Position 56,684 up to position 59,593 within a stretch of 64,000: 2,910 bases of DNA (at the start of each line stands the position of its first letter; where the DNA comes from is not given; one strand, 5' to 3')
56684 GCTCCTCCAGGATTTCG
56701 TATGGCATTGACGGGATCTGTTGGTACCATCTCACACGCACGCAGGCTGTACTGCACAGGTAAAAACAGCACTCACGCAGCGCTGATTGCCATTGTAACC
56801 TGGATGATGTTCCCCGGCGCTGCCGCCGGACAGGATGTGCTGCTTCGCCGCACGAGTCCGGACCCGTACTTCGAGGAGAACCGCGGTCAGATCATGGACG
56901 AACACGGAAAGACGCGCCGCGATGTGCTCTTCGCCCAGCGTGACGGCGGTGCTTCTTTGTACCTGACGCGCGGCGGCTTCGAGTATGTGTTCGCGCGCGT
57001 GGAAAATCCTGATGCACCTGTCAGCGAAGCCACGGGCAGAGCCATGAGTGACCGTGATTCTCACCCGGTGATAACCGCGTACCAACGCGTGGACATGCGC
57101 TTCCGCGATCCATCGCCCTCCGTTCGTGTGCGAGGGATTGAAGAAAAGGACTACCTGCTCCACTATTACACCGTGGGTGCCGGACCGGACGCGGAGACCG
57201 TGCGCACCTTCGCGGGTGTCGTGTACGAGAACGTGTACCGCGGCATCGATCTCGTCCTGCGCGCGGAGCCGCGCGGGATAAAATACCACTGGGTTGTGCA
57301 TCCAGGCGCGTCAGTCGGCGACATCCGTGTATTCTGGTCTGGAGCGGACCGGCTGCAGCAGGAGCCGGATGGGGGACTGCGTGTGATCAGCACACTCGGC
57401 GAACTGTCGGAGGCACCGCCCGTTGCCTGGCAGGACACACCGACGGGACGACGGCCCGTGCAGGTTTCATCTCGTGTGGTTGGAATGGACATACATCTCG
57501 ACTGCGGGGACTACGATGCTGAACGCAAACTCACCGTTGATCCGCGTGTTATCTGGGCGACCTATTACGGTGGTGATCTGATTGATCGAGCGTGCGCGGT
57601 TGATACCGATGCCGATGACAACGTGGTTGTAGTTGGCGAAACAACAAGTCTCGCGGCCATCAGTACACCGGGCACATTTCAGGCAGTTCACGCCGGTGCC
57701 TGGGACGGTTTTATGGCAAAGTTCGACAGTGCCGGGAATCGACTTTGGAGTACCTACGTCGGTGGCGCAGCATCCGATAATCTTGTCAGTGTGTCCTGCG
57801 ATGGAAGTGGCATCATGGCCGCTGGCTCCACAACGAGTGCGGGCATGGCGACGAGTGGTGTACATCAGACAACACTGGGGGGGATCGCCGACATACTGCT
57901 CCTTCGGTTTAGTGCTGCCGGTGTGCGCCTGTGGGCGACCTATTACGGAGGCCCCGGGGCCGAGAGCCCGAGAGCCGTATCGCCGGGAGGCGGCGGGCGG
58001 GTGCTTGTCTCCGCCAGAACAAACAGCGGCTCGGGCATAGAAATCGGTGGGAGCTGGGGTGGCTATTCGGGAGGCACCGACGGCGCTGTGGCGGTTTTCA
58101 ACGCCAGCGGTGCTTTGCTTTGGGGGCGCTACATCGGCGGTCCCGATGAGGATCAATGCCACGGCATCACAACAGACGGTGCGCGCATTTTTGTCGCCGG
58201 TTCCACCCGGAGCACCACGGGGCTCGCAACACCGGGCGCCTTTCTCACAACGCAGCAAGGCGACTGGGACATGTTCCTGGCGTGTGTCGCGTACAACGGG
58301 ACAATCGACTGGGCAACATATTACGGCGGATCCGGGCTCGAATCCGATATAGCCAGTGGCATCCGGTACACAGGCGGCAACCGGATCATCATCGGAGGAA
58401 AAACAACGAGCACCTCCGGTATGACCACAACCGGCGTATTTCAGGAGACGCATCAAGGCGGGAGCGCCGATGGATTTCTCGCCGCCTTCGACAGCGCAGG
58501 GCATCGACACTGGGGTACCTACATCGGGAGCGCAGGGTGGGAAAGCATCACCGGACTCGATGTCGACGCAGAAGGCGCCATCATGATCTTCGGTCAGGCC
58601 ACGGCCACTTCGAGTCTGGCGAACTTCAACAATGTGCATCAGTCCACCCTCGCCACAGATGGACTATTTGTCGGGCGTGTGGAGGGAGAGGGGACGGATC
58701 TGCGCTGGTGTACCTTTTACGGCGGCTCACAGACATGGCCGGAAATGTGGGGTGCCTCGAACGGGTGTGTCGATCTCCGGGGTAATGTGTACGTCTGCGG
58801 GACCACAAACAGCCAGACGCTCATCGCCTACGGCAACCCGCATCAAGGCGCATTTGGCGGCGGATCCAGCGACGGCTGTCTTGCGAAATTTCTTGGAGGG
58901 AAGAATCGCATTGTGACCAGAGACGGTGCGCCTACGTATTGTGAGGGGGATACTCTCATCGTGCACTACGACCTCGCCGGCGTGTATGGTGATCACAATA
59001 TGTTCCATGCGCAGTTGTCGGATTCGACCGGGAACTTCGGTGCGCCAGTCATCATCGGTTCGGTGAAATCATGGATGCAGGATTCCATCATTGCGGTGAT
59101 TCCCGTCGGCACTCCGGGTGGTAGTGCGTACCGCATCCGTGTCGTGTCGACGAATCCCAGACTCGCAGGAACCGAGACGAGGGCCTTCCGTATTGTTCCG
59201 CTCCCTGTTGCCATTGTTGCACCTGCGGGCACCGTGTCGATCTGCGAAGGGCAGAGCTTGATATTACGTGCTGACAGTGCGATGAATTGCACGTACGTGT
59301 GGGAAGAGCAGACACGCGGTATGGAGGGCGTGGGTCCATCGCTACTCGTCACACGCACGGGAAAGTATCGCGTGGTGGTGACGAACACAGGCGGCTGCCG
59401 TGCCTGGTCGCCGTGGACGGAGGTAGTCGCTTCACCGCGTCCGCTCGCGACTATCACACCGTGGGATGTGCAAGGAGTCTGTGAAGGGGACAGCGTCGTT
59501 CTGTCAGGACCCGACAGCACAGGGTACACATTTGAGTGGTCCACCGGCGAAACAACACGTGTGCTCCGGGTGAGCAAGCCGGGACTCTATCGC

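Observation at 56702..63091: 6.4-kb gene for a T9SS-secreted SBBP-propeller / 14x Ig-like-repeat surface protein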

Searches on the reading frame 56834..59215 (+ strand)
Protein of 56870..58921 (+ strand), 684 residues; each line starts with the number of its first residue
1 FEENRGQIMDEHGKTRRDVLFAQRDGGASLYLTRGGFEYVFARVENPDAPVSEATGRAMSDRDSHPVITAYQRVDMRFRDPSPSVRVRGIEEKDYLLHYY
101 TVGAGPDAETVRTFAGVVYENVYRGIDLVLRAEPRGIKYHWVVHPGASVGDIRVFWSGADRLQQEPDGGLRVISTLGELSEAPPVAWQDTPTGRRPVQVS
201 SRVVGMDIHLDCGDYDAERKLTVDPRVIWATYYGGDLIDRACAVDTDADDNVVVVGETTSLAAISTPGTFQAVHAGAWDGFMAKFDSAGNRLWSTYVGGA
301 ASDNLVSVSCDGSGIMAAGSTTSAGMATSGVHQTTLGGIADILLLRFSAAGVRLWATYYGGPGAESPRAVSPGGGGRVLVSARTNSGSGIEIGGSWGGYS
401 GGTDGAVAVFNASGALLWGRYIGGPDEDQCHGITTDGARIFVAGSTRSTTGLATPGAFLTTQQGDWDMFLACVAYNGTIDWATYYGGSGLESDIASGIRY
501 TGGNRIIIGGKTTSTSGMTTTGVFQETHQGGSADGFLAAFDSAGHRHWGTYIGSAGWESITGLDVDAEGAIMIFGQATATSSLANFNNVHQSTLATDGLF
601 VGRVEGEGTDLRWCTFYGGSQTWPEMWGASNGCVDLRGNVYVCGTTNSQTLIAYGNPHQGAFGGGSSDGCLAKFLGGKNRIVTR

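Call 51: predict_structure(alignment_id=A3)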
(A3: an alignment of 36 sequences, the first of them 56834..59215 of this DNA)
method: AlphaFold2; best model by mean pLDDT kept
length: 794 residues; sequences in the alignment: 36
mean_pLDDT: 84.6   pTM: 0.67
mean pLDDT of the five models: 84.6, 84.1, 83.8, 83.1, 82.9
residues with pLDDT >= 90: 412; 70-90: 259; 50-70: 93; < 50: 30
segments of 3 or more residues with pLDDT < 50: 1-8, 64-72, 235-237, 406-408
pLDDT, mean of each block of 10 residues (from residue 1): 40 88 85 83 93 75 47 53 90 90 82 62 87 90 71 84 91 83 86 76 63 86 79 63 91 94 95 92 94 94 94 96 95 96 95 97 95 95 93 95 67 89 96 92 94 95 91 92 94 93 84 89 92 89 89 95 90 89 89 60 59 81 78 63 81 90 74 85 81 86 93 70 89 93 79 93 95 80 93 65
secondary structure, 60 per line:
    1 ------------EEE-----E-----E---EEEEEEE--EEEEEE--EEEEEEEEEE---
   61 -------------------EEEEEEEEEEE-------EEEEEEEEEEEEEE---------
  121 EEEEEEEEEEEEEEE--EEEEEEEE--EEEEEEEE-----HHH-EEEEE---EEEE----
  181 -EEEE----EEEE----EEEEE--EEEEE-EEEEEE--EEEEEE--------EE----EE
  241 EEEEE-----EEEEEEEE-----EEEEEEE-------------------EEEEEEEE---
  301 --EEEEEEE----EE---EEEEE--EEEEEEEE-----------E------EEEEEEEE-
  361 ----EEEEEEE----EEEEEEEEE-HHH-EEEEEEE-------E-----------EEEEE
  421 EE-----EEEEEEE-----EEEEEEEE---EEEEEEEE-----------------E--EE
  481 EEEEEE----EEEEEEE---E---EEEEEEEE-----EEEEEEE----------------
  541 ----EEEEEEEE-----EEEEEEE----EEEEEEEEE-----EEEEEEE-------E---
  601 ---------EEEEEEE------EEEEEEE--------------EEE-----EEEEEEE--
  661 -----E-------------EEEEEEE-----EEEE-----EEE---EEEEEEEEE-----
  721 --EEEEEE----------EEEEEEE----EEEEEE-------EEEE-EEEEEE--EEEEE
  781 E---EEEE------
elements in order (helices of 4 or more, strands of 3 or more residues): E13-15 E31-37 E40-45 E48-57 E80-90 E98-111 E121-135 E138-145 E148-155 E165-169 E173-176 E182-185 E190-193 E198-202 E205-209 E211-216 E219-224 E239-245 E251-258 E264-270 E290-297 E303-309 E319-323 E326-333 E352-359 E365-371 E376-384 E390-396 E416-422 E428-434 E440-447 E451-458 E479-486 E491-497 E505-512 E518-524 E545-552 E558-564 E569-577 E583-589 E610-616 E623-629 E644-646 E652-658 E680-686 E692-695 E701-703 E707-715 E723-728 E739-745 E750-755 E763-766 E768-773 E776-781 E785-788

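Call 53: fold_search(model_id=the predicted structure, library=pdb)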
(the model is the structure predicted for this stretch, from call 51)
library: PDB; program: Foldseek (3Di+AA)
matches with E <= 10: 1733; with E <= 0.001: 15
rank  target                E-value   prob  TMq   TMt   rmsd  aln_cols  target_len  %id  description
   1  7fh7                  2.9e-21  1.00  0.44  0.53  15.1       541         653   20  Friedel-Crafts alkylation enzyme CylK mutant Y37F (released 2022-02-16)
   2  7fh8                  7.9e-21  1.00  0.43  0.52  15.5       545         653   20  Friedel-Crafts alkylation enzyme CylK mutant H391A (released 2022-02-16)
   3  7fh6                  9.9e-21  1.00  0.44  0.54  15.0       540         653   20  Friedel-Crafts alkylation enzyme CylK (released 2022-02-16)
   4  7roo                  5.3e-20  1.00  0.43  0.53  15.2       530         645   20  Crystal structure of Friedel-Crafts alkylating enzyme CylK from Cylindospermum licheniforme with bromide (released 2022-03-23)
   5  7ron                  9.2e-20  1.00  0.44  0.55  15.1       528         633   20  Crystal structure of the Friedel-Crafts alkylating enzyme CylK from Cylindospermum licheniforme (released 2022-03-23)
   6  5kjb_A                2.7e-04  1.00  0.24  0.36  13.9       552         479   10  Synechocystis apocarotenoid oxygenase (ACO) mutant - Glu150Asp (released 2016-08-03)
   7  9eje_G                3.0e-04  1.00  0.25  0.42  10.8       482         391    8  NCS.1 Fab in complex with N5 NA of A/shorebird/Delaware Bay/309/2016 (DB16, H10N5) -- 3 Fabs (released 2025-08-13)
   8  5kja_A                3.3e-04  1.00  0.24  0.36  13.4       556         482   10  Synechocystis apocarotenoid oxygenase (ACO) mutant - Trp149Ala (released 2016-08-03)
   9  5kjd_A                4.0e-04  1.00  0.24  0.36  13.6       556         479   11  Synechocystis apocarotenoid oxygenase (ACO) mutant - Glu150Gln (released 2016-08-03)
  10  6ojw_B                5.8e-04  1.00  0.24  0.37  11.2       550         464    8  Crystal structure of Sphingomonas paucimobilis TMY1009 holo-LsdA (released 2019-07-24)
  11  5kk0_C                5.8e-04  1.00  0.23  0.34  13.7       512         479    9  Synechocystis ACO mutant - T136A (released 2016-07-13)
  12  8um0_A                6.0e-04  0.96  0.16  0.30  22.2       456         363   13  The structure of NanH in complex with Neu5,7,9Ac(2,6)-LAcNAc (released 2024-09-04)
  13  6ojr_B                8.0e-04  1.00  0.23  0.34  14.8       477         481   10  Crystal structure of Sphingomonas paucimobilis TMY1009 apo-LsdA (released 2019-07-24)
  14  5kk0_A                8.3e-04  0.99  0.24  0.35  13.4       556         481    9  Synechocystis ACO mutant - T136A (released 2016-07-13)
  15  6ojw_A                8.7e-04  0.99  0.24  0.35  12.7       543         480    9  Crystal structure of Sphingomonas paucimobilis TMY1009 holo-LsdA (released 2019-07-24)
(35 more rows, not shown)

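Call 55: find_related_loci(query=A3, collection=genome_contigs, flank=6000)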
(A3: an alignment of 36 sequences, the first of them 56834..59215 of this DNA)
Query A3 (794 aa) in genome_contigs; peptide patterns used: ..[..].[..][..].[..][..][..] (x = any residue, [..] = any of these).
600 stretches matched a pattern (row limit reached: there are more); 571 encode a relative of the query (tblastn E <= 1e-3); the best 80 are kept; 79 distinct loci.
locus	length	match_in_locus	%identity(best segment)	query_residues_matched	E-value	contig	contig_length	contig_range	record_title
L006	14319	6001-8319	34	13-784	2e-108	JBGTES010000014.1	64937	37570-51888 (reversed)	MAG: Flavobacteriales bacterium isolate JTS-RE173 k141_4741328, whole genome shotgun sequence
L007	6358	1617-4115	32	13-794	9e-106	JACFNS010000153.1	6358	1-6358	MAG: Taibaiella sp. isolate BROCD030 NODE_6114_length_6358_cov_3.874663, whole genome shotgun sequence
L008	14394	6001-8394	33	13-794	1e-103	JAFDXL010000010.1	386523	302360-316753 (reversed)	MAG: Bacteroidetes bacterium isolate SZAS-24 BACT-AMP-6__10__length-386523, whole genome shotgun sequence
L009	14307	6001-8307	33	13-777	2e-101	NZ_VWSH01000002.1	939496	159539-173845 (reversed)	Taibaiella lutea strain KVB11 contig2, whole genome shotgun sequence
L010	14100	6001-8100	35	13-733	2e-101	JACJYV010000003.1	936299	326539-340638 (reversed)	MAG: Bacteroidia bacterium isolate HK-STAS-BACT-47 HK-STAS-BACT-47_3, whole genome shotgun sequence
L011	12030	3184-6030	30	13-791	3e-101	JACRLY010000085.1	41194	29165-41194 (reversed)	MAG: Ignavibacteriae bacterium isolate NC_groundwater_1893_Pr3_B-0.1um_34_8 SR2-18-B1_coassembly_268541, whole genome sh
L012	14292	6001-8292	34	13-773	2e-100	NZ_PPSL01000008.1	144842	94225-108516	Flavipsychrobacter stenotrophus strain RB1R16 scaffold4, whole genome shotgun sequence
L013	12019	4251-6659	33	10-791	6e-100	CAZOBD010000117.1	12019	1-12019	MAG TPA_asm: uncultured Hyphomicrobiales bacterium isolate SRP141376_co4_174 genome assembly, contig: NODE_8849_length_1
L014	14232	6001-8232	32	13-775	7e-100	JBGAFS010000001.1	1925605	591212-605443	MAG: Flavipsychrobacter sp. isolate MAG_MBR_H125.26 MBRH125-26_opera_contig_2, whole genome shotgun sequence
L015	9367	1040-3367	31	13-791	7e-99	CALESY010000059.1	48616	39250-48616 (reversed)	MAG TPA_asm: uncultured Chitinophagaceae bacterium isolate SRR5576004_bin.58_CONCOCT_v1.1_MAG genome assembly, contig: E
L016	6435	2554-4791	32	13-775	5e-99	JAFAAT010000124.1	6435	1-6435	MAG: Bacteroidetes bacterium isolate OH_PFB_92 k127_1067157, whole genome shotgun sequence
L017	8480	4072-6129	35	13-710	2e-96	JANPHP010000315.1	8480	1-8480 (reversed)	MAG: Bacteroidota bacterium isolate VAR_69_concoct_374_sub VAR_69_k141_1929446, whole genome shotgun sequence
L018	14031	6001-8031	35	5-685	8e-96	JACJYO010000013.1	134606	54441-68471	MAG: Lewinellaceae bacterium isolate HK-STAS-BACT-40 HK-STAS-BACT-40_13, whole genome shotgun sequence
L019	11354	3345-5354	34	12-690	5e-95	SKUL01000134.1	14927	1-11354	MAG: Flavobacteriales bacterium isolate CSSed162cmB_100 CSSed16-2cmB-11397, whole genome shotgun sequence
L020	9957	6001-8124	34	7-693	1e-94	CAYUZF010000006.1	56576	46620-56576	MAG TPA_asm: uncultured Aureispira sp. isolate SRP063590_co1_199 genome assembly, contig: NODE_517_length_56576_cov_3.79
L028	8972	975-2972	33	13-686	1e-87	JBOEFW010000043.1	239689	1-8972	MAG: Aureispira sp. isolate PBSAbac1 PBSA13_contig_651, whole genome shotgun sequence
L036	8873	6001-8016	31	13-686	3e-85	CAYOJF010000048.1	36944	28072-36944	MAG TPA_asm: uncultured Aureispira sp. isolate SRP268394_co1_165 genome assembly, contig: NODE_1842_length_36944_cov_7.1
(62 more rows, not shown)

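Call 56: search_solved_structures(query=window:56870-58921:+, max_evalue=0.01, show_alignments=1)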
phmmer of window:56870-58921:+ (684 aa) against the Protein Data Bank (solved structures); distinct sequences matched with E-value up to 0.01: 4.
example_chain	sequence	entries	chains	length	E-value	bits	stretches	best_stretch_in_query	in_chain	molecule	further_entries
7ron_A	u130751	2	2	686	1.3e-17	66.4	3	265-486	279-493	CylK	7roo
7fh6_A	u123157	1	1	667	1.5e-17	66.2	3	224-449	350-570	CylK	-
7fh7_A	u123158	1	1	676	1.5e-17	66.2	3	277-449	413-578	CylK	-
7fh8_A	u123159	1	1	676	1.9e-17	65.9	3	277-449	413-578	CylK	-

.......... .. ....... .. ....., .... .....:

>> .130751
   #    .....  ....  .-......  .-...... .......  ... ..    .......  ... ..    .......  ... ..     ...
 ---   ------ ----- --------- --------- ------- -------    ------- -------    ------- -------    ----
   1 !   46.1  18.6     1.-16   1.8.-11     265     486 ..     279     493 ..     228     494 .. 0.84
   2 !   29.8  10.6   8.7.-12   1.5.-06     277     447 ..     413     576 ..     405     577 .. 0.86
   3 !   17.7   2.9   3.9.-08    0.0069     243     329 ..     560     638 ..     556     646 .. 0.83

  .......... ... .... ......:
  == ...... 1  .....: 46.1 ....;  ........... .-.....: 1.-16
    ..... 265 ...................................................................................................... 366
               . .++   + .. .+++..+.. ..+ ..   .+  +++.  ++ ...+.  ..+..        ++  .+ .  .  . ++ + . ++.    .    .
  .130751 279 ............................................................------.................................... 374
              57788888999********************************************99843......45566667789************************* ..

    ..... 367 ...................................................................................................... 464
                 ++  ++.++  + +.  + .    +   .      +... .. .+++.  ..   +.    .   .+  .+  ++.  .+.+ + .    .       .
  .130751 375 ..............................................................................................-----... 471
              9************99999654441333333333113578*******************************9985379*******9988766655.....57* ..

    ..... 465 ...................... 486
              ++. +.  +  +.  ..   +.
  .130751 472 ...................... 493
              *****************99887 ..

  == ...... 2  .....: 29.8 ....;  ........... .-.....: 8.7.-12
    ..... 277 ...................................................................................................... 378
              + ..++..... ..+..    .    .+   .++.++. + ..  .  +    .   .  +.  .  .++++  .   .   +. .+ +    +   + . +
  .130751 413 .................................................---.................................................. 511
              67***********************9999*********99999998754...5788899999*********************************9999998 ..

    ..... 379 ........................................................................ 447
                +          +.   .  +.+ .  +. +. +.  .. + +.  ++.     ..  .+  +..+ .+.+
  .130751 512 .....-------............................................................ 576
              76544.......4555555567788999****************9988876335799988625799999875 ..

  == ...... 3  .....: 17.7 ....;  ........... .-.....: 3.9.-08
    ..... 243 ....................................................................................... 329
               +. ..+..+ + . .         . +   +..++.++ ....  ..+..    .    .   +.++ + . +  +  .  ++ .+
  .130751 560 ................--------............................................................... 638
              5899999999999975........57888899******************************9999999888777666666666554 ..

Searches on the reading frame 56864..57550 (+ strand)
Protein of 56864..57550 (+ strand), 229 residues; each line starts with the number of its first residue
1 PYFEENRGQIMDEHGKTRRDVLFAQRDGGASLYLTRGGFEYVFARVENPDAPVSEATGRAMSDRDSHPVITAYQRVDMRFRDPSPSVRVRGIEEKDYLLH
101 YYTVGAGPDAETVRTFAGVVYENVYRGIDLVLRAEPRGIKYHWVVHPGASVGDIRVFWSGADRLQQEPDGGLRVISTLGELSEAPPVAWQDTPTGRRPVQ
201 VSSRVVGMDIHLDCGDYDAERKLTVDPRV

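Call 69: search_solved_structures(query=A5, max_evalue=10)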
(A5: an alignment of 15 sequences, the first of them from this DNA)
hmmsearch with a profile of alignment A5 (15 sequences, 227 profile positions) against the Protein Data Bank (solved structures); distinct sequences matched with E-value up to 10: 3.
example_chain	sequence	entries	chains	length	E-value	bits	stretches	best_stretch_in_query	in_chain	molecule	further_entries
8qlu_A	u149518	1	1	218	0.7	12.8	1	160-224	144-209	Woronin body major protein hexA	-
6ewt_A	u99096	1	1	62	0.78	12.7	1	17-60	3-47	NRPS Kj12B-NDD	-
8crx_s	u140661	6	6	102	0.9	12.5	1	140-183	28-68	50S ribosomal protein L23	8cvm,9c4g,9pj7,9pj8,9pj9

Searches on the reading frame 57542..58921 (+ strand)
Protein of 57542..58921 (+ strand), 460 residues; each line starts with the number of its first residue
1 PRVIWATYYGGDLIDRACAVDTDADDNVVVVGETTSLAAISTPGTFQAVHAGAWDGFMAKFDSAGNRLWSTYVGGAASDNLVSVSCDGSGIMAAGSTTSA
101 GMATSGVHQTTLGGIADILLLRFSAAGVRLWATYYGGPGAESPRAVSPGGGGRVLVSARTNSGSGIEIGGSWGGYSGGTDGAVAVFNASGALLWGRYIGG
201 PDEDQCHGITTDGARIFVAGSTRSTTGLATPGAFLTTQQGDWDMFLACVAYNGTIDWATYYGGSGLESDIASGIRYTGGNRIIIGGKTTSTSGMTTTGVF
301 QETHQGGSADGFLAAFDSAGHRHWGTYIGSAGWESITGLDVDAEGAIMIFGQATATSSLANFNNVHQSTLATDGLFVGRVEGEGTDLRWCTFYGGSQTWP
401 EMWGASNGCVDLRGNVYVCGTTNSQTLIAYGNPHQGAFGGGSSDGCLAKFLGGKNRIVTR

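Call 15: search_protein_families(library=pfam, proteins=[window:57542-58921:+], max_evalue=1)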
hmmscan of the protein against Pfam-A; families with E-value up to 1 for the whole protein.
window:57542-58921:+ (460 aa): 1 family
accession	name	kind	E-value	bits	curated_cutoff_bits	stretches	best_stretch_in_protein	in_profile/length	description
PF06739.17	SBBP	-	1e-06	29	20.5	2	194-223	2-33/38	Beta-propeller repeat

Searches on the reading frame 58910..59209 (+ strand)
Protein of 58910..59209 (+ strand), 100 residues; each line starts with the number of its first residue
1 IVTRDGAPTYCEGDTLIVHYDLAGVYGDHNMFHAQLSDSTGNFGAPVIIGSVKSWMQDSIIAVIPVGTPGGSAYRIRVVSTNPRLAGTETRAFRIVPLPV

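Call 15: search_protein_families(library=pfam, proteins=[window:58910-59209:+], max_evalue=1)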
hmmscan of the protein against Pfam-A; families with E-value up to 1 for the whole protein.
window:58910-59209:+ (100 aa): 0 families

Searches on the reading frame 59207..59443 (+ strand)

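Call 14: search_protein_families(library=pfam, alignment_id=A1, max_evalue=0.1)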
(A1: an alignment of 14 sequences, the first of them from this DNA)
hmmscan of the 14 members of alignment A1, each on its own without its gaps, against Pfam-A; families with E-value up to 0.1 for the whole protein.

A. member 1, seq(79 aa): 1 family
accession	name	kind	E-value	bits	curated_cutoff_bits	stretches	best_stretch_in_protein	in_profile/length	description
PF19081.6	Ig_7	-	0.00056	20.6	27.3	1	6-73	4-78/84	Ig-like domain CHU_C associated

B. families by the number of members that match (of 14 scanned): 9 families
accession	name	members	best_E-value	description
PF19081.6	Ig_7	9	0.00029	Ig-like domain CHU_C associated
PF00801.26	PKD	3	2.1e-08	PKD domain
PF19408.5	PKD_6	3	4.7e-07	PKD-like domain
PF18911.6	PKD_4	3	0.00013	PKD domain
PF22352.2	K319L-like_PKD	1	0.0032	K319L-like, PKD domain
PF06832.18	BiPBP_C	1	0.0092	Penicillin-Binding Protein C-terminus Family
PF08462.16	Carmo_coat_C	1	0.041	Carmovirus coat protein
PF08329.16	ChitinaseA_N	1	0.06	Chitinase A, N-terminal domain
PF13895.12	Ig_2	1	0.074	Immunoglobulin domain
